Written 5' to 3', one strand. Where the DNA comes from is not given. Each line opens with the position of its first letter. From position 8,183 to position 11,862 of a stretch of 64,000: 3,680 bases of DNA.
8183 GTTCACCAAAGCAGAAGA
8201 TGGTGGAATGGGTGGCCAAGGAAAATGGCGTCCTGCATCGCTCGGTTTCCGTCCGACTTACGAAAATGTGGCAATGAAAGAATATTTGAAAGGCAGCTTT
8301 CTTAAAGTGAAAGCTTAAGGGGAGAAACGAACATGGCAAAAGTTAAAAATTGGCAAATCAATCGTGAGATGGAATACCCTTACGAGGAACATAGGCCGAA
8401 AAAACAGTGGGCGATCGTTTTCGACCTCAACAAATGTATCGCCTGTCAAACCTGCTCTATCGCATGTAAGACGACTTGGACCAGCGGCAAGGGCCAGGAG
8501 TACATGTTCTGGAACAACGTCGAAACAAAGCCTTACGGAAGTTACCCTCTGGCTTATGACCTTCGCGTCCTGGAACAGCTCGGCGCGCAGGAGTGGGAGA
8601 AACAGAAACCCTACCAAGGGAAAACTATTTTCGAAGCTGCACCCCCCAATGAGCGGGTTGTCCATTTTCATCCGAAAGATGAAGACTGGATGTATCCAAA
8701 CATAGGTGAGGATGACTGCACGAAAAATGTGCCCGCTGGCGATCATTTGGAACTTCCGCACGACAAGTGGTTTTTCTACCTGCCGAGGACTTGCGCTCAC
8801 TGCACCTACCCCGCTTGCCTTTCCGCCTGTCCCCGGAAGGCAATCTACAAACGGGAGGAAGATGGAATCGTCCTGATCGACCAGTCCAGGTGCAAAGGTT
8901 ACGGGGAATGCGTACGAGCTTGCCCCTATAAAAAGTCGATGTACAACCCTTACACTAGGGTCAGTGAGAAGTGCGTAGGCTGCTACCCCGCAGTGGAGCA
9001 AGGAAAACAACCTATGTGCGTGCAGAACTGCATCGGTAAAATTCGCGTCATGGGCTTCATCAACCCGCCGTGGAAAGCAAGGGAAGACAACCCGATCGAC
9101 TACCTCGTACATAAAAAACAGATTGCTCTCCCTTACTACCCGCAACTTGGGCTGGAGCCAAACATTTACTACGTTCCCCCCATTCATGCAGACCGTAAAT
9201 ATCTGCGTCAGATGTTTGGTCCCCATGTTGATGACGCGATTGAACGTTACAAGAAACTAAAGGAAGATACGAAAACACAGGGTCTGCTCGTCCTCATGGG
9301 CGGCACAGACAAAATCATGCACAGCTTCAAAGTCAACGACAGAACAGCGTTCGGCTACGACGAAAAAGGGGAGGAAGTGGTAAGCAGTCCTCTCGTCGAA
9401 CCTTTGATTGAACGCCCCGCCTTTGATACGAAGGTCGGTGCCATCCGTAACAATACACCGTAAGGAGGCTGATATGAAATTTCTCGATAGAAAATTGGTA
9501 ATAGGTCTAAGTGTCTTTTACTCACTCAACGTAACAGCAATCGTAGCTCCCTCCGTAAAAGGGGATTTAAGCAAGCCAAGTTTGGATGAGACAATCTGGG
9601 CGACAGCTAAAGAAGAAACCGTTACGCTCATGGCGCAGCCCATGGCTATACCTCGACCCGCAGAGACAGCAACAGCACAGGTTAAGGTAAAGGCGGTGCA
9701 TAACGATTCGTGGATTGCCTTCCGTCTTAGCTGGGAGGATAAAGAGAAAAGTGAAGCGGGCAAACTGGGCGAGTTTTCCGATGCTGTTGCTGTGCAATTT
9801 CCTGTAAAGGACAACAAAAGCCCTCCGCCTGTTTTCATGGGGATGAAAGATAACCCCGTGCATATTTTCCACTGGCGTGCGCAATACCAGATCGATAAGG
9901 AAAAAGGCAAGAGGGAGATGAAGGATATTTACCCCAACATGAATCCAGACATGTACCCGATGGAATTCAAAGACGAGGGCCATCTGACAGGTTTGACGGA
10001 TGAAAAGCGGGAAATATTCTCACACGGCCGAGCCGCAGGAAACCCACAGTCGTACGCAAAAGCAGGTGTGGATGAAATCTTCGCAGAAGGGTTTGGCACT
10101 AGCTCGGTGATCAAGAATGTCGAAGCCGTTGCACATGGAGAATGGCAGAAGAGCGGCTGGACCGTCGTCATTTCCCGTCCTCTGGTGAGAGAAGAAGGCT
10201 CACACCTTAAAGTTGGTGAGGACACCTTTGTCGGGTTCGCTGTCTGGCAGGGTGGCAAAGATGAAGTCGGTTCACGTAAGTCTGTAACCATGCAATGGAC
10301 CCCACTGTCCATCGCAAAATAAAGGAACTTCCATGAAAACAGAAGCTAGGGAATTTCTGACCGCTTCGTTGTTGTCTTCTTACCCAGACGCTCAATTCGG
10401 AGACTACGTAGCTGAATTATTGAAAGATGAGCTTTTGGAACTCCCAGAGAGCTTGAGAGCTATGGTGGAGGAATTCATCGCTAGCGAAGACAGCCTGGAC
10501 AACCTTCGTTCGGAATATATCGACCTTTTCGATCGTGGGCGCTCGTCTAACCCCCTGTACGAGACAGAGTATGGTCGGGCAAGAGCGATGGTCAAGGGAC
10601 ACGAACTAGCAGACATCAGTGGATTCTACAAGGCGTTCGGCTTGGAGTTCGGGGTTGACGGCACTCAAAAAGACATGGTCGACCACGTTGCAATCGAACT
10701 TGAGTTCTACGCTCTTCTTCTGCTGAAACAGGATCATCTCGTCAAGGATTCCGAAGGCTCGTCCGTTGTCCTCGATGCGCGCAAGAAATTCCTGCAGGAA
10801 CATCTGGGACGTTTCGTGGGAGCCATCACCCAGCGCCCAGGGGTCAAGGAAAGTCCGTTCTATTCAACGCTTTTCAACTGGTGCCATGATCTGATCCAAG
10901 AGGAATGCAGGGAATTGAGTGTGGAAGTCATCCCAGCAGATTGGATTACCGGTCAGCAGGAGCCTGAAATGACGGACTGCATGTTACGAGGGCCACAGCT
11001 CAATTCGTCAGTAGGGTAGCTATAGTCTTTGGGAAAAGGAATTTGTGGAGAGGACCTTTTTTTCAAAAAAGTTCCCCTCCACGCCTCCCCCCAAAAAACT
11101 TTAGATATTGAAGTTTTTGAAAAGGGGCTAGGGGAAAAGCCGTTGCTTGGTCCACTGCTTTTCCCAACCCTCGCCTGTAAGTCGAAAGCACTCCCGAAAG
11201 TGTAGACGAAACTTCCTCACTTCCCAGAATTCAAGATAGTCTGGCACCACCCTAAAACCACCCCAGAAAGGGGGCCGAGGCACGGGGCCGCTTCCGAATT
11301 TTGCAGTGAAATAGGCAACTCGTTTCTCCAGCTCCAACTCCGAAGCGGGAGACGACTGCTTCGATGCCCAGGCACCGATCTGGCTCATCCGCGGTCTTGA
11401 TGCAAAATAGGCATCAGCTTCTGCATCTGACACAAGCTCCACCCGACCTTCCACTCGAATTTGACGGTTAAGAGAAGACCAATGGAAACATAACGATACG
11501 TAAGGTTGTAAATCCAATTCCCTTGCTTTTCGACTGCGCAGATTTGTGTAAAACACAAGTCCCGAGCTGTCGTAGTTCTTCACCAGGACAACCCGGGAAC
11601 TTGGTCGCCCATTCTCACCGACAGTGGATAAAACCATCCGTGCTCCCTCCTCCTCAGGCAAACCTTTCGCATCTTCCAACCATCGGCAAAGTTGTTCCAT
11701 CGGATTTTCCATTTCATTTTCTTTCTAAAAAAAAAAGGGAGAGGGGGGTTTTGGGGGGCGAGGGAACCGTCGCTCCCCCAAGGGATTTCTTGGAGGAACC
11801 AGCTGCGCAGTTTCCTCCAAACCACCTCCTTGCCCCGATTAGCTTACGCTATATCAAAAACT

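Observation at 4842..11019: Periplasmic (Tat-exported) Nar/Nxr-type molybdoenzyme operon with a Cys-x3-Asp-x3-Cys FS0 motif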

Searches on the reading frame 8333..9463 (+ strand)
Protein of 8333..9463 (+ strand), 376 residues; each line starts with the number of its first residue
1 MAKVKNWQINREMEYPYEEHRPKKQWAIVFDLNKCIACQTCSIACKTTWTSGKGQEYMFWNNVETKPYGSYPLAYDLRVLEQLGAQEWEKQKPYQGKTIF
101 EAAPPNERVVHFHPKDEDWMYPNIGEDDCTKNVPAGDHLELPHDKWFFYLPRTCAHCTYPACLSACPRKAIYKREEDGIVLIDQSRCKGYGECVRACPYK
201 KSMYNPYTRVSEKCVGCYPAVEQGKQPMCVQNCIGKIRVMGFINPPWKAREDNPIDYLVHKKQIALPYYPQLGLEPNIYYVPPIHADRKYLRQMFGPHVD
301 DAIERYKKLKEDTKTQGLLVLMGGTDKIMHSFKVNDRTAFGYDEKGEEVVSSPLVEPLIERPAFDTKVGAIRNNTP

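Call 7: search_protein_families(library=pfam, proteins=[window:8333-9463:+])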
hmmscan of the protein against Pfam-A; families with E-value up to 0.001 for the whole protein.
window:8333-9463:+ (376 aa): 9 families
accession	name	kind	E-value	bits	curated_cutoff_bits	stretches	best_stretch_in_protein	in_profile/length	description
PF13247.11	Fer4_11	-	2.1e-29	102.1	26.2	1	148-241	4-98/100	4Fe-4S dicluster domain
PF12838.12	Fer4_7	-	1.6e-11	44.9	27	1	153-200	1-51/52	4Fe-4S dicluster domain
PF13237.11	Fer4_10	-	6.2e-11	42.5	25.5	1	151-198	6-53/53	4Fe-4S dicluster domain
PF12797.12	Fer4_2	-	3.7e-09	36.4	24.5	1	26-46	1-21/22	4Fe-4S binding domain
PF13187.11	Fer4_9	-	5.5e-07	29.9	27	1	154-200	2-50/52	4Fe-4S dicluster domain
PF00037.32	Fer4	-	1.3e-05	25.2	21.1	0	28-46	1-19/24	4Fe-4S binding domain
PF12837.12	Fer4_6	-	2.6e-05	24.4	25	0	179-199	1-21/24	4Fe-4S binding domain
PF14697.11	Fer4_21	-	0.00023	21.7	35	0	153-200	7-54/59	4Fe-4S dicluster domain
PF25160.1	LdpA_Fe-S-bd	-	0.00043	20.5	27.6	1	155-201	3-42/49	LdpA Fe-S cluster-binding domain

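Call 8: search_protein_families(library=ncbifam, proteins=[window:8333-9463:+])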
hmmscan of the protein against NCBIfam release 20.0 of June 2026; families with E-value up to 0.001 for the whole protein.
window:8333-9463:+ (376 aa): 35 families (the best 25 are shown)
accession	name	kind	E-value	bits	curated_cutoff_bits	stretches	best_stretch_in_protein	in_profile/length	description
TIGR03478.1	DMSO_red_II_bet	subfamily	4e-77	259.3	480.7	1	23-288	1-260/321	DMSO reductase family type II enzyme, iron-sulfur subunit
NF042979.1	EthbenzDh_ebdB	equivalog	2.2e-62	211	740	1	21-286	16-280/354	ethylbenzene dehydrogenase subunit beta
TIGR01660.1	narH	equivalog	5.6e-53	180.1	524.05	2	144-243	173-272/492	nitrate reductase subunit beta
NF011569.0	PRK14993.1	equivalog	2.5e-33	115.6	416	2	149-281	95-222/244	tetrathionate reductase subunit TtrB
TIGR02951.1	DMSO_dmsB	equivalog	1.3e-30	106.5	214.1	1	141-242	51-152/161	DMSO/selenate family reductase complex B subunit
TIGR03149.1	cyt_nit_nrfC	equivalog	1.5e-27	96.4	377.6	1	140-285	81-220/225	cytochrome c nitrite reductase Fe-S protein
NF041715.1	arsenate_red_ArrB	equivalog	2.7e-25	89.3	450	3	146-205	49-107/233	arsenate respiratory reductase iron-sulfur subunit ArrB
NF045797.1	DsrO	equivalog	4.3e-24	85.2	200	1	149-281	98-234/235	sulfate reduction electron transfer complex DsrMKJOP subunit DsrO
TIGR01582.1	FDH-beta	equivalog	5.2e-20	71.7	334.7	1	151-320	90-257/283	formate dehydrogenase subunit beta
NF045715.1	sulf_resp_HmcB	equivalog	6.8e-17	61.5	420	1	149-235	102-190/307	sulfate respiration complex iron-sulfur protein HmcB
NF008134.0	PRK10882.1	equivalog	9.3e-17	61.1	263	1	145-235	104-200/329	hydrogenase 2 operon protein HybA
NF007382.0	PRK09898.1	equivalog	2.7e-15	56.5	213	1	147-221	116-190/208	ferredoxin-like protein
NF041782.1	mnquin_red_QrcC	equivalog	1.8e-13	50.7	400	1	145-209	56-123/239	menaquinone reductase iron-sulfur cluster-binding subunit QrcC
NF038355.1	FDH3_beta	equivalog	5.6e-11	42.8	240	1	153-205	53-104/180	formate dehydrogenase FDH3 subunit beta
TIGR02700.1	flavo_MJ0208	hypoth_equivalog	1.7e-07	30.7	251.35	1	152-200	148-192/234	dihydromethanopterin reductase (acceptor)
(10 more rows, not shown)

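Call 25: search_solved_structures(query=window:8333-9463:+, show_alignments=1)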
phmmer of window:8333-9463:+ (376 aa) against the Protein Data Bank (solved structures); distinct sequences matched with E-value up to 0.001: 22.
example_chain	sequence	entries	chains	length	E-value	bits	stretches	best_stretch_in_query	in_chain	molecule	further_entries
7b04_A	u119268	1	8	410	2.2e-112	378.8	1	2-336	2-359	Nitrite oxidoreductase subunit B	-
4ydd_B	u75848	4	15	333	4e-65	223.1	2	141-288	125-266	DMSO reductase family type II enzyme, iron-sulfur subunit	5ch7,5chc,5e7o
2ivf_B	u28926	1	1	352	5.6e-61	209.5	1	20-286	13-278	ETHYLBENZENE DEHYDROGENASE BETA-SUBUNIT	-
1q16_B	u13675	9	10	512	3.9e-49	170.5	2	144-243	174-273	Respiratory nitrate reductase 1 beta chain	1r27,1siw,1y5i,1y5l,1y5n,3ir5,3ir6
3egw_B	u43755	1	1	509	3.6e-48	167.3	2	144-243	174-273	Respiratory nitrate reductase 1 beta chain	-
1y4z_B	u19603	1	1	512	3.7e-48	167.3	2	144-243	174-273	Respiratory nitrate reductase 1 beta chain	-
2vpw_B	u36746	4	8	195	1.6e-18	69.7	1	149-281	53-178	NRFC PROTEIN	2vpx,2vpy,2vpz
6cz7_B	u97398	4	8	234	3.4e-16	62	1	145-208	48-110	4Fe-4S ferredoxin, iron-sulfur binding domain protein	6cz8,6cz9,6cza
1kqf_B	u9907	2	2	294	2e-14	56.2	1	152-289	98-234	FORMATE DEHYDROGENASE, NITRATE-INDUCIBLE, IRON-SULFUR SUBUNIT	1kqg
4v4c_B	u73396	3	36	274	3.3e-13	52.2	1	149-291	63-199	Pyrogallol hydroxytransferase small subunit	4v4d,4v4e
30gj_B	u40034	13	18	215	7.8e-13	50.9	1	144-234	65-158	Formate dehydrogenase, beta subunit, putative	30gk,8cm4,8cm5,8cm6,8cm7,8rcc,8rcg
8rc8_B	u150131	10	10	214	8e-13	50.9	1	144-234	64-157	Formate dehydrogenase, beta subunit, putative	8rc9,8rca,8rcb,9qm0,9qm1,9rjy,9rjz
6sdr_B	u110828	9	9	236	1.1e-12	50.4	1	144-234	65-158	Formate dehydrogenase, beta subunit, putative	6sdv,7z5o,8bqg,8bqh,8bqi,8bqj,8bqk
6f0k_B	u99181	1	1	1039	4.8e-08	35.1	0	147-210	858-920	Fe-S-cluster-containing hydrogenase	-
9mqx_E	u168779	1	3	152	5e-07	31.8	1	150-234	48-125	Fe-S-cluster-containing hydrogenase subunit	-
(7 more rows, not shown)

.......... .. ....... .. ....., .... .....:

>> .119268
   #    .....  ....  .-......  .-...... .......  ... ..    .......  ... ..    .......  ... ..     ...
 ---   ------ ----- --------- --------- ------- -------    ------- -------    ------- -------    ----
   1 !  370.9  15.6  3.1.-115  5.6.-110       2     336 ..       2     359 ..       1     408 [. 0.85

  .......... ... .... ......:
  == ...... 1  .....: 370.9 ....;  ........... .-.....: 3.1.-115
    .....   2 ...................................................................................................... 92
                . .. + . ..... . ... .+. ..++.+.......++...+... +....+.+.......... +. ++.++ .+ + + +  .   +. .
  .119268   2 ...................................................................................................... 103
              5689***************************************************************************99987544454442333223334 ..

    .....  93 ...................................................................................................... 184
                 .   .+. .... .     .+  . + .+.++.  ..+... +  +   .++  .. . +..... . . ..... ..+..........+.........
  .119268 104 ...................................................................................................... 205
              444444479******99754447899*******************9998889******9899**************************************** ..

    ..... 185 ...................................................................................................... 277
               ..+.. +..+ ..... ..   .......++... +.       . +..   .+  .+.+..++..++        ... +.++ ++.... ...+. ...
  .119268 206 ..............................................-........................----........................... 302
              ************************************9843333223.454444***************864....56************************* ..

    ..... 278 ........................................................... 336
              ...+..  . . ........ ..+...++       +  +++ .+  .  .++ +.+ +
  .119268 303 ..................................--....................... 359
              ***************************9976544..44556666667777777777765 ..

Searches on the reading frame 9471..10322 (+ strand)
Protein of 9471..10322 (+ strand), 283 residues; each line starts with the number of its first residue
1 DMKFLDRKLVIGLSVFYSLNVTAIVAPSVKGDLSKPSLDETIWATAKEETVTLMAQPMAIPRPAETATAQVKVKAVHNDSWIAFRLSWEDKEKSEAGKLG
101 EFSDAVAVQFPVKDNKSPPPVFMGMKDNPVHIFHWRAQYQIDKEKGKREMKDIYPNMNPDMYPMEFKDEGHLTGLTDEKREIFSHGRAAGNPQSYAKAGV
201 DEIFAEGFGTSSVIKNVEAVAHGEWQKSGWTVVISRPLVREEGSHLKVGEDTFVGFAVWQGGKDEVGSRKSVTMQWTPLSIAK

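Call 7: search_protein_families(library=pfam, proteins=[window:9471-10322:+])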
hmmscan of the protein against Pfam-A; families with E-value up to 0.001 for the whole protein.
window:9471-10322:+ (283 aa): 1 family
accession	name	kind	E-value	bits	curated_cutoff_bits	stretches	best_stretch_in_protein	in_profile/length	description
PF09459.16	EB_dh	-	1.5e-30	107.4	33.3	1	41-271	2-236/236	Ethylbenzene dehydrogenase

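Call 8: search_protein_families(library=ncbifam, proteins=[window:9471-10322:+])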
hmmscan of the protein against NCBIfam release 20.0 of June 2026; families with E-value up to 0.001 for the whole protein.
window:9471-10322:+ (283 aa): 3 families
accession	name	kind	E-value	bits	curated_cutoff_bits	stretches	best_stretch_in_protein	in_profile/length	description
TIGR03477.1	DMSO_red_II_gam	subfamily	1.7e-41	141.8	169.85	2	31-139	8-117/206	DMSO reductase family type II enzyme, heme b subunit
NF042980.1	EthbenzDh_ebdC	equivalog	4.8e-19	68.7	400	2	38-140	16-125/214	ethylbenzene dehydrogenase subunit gamma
TIGR03154.1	sulfolob_CbsA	equivalog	5.2e-07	28.9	468.4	0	223-279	349-410/465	cytochrome b558/566 subunit A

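Call 26: search_solved_structures(query=window:9471-10322:+, show_alignments=2, max_evalue=0.01)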
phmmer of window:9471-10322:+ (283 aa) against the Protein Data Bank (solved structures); distinct sequences matched with E-value up to 0.01: 2.
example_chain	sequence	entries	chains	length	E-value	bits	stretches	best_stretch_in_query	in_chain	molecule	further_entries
7b04_C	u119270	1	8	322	7e-25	91.1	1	45-282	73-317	Nitrite oxidoreductase subunit C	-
2ivf_C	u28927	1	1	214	1.8e-14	56.9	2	37-139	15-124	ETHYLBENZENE DEHYDROGENASE GAMMA-SUBUNIT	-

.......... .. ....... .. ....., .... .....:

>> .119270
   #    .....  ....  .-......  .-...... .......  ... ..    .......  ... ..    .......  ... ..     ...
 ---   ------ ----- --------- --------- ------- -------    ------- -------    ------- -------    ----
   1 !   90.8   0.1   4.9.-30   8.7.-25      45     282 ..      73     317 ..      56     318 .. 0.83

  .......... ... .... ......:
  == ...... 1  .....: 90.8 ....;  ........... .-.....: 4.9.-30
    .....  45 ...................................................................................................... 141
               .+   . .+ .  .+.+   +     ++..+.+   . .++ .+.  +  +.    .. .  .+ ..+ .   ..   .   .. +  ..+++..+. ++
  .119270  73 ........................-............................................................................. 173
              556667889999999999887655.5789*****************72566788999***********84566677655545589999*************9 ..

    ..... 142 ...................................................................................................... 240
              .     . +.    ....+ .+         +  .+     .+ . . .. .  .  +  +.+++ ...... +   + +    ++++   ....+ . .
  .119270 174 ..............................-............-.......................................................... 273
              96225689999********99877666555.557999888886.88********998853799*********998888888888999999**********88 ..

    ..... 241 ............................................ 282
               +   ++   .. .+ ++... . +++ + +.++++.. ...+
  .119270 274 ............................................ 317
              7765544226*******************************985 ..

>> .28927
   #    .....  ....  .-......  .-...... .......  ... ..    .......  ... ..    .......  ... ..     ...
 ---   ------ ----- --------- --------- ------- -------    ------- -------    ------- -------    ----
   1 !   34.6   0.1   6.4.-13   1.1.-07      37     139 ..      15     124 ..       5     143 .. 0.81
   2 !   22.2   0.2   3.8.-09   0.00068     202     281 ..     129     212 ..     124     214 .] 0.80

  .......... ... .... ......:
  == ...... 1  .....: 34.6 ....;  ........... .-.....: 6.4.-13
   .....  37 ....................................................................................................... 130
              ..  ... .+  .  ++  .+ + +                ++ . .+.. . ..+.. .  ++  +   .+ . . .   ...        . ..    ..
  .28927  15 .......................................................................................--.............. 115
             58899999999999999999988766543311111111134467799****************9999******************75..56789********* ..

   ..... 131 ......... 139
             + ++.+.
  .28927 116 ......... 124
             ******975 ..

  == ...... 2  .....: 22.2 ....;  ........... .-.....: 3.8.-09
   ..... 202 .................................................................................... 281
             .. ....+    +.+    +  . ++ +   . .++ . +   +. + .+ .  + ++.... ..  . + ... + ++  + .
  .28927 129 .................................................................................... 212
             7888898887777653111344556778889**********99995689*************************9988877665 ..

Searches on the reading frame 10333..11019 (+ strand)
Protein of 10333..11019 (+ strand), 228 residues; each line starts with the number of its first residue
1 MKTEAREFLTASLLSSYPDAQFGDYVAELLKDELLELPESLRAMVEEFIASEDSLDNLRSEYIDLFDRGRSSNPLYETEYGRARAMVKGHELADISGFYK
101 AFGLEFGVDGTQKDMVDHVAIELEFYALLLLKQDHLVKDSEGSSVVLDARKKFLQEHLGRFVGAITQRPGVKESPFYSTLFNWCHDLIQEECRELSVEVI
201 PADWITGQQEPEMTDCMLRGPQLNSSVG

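Call 7: search_protein_families(library=pfam, proteins=[window:10333-11019:+])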
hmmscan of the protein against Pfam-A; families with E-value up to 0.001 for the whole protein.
window:10333-11019:+ (228 aa): 1 family
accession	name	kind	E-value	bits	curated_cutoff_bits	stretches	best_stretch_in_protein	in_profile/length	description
PF02613.20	Nitrate_red_del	-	7.8e-19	68.5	22.2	1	40-166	7-135/136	Nitrate reductase delta subunit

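Call 8: search_protein_families(library=ncbifam, proteins=[window:10333-11019:+])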
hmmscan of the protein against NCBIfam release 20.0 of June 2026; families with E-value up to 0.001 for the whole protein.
window:10333-11019:+ (228 aa): 4 families
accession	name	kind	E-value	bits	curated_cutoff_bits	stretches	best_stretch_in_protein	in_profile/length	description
TIGR03482.1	DMSO_red_II_cha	subfamily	7.1e-23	81.6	152.3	1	10-197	8-194/197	DMSO reductase family type II enzyme chaperone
NF042981.1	EthbenzDh_ebdD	equivalog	1.7e-09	37.6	360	1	28-168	48-187/222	ethylbenzene dehydrogenase subunit delta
NF003442.0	PRK04976.1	equivalog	4.7e-09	36.5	132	1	9-195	27-208/211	molecular chaperone TorD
TIGR00684.1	narJ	equivalog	1.6e-07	31.5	59.35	1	12-132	1-117/152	nitrate reductase molybdenum cofactor assembly chaperone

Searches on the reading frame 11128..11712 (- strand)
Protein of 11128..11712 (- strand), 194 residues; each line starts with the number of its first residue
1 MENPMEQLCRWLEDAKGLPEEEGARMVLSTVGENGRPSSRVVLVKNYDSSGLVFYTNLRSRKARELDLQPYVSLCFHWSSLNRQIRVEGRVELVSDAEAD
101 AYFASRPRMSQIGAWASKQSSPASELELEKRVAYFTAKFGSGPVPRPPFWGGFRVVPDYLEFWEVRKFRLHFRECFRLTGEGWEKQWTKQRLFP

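Call 7: search_protein_families(library=pfam, proteins=[window:11128-11712:-])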
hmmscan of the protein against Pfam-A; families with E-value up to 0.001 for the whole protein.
window:11128-11712:- (194 aa): 3 families
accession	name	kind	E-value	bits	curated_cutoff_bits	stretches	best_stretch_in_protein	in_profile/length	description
PF01243.27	PNPOx_N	-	4.7e-26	92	28.1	1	25-124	14-104/120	Pyridoxamine 5'-phosphate oxidase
PF10590.14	PNP_phzG_C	-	4.3e-13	49.4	27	1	150-194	1-42/42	Pyridoxine 5'-phosphate oxidase C-terminal dimerisation region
PF12766.13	Pyridox_oxase_2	-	3e-09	37.8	26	1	22-94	20-99/100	Pyridoxamine 5'-phosphate oxidase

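Call 8: search_protein_families(library=ncbifam, proteins=[window:11128-11712:-])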
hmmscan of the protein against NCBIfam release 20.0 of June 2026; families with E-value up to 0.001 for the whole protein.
window:11128-11712:- (194 aa): 6 families
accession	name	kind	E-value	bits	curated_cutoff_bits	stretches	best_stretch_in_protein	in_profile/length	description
NF004231.0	PRK05679.1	subfamily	1.3e-74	250.2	129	1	2-194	24-213/213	pyridoxal 5'-phosphate synthase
TIGR00558.3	pdxH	equivalog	2.8e-68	229.3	180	1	3-194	1-190/190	pyridoxamine 5'-phosphate oxidase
NF038138.1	phena_PhzG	equivalog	6.5e-43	146.9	270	1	2-194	18-206/206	phenazine biosynthesis FMN-dependent oxidase PhzG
TIGR03618.1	Rv1155_F420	subfamily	6.1e-10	39.4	79.05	1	22-101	7-88/127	TIGR03618 family F420-dependent PPOX class oxidoreductase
TIGR04026.2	PPOX_FMN_cyano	equivalog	2.1e-09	37.5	220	1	26-104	24-104/191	Npun_F5749 family FMN-dependent PPOX-type flavoprotein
TIGR03667.1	Rv3369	hypoth_equivalog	5.8e-05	23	125.3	1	27-98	18-89/130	TIGR03667 family PPOX class F420-dependent oxidoreductase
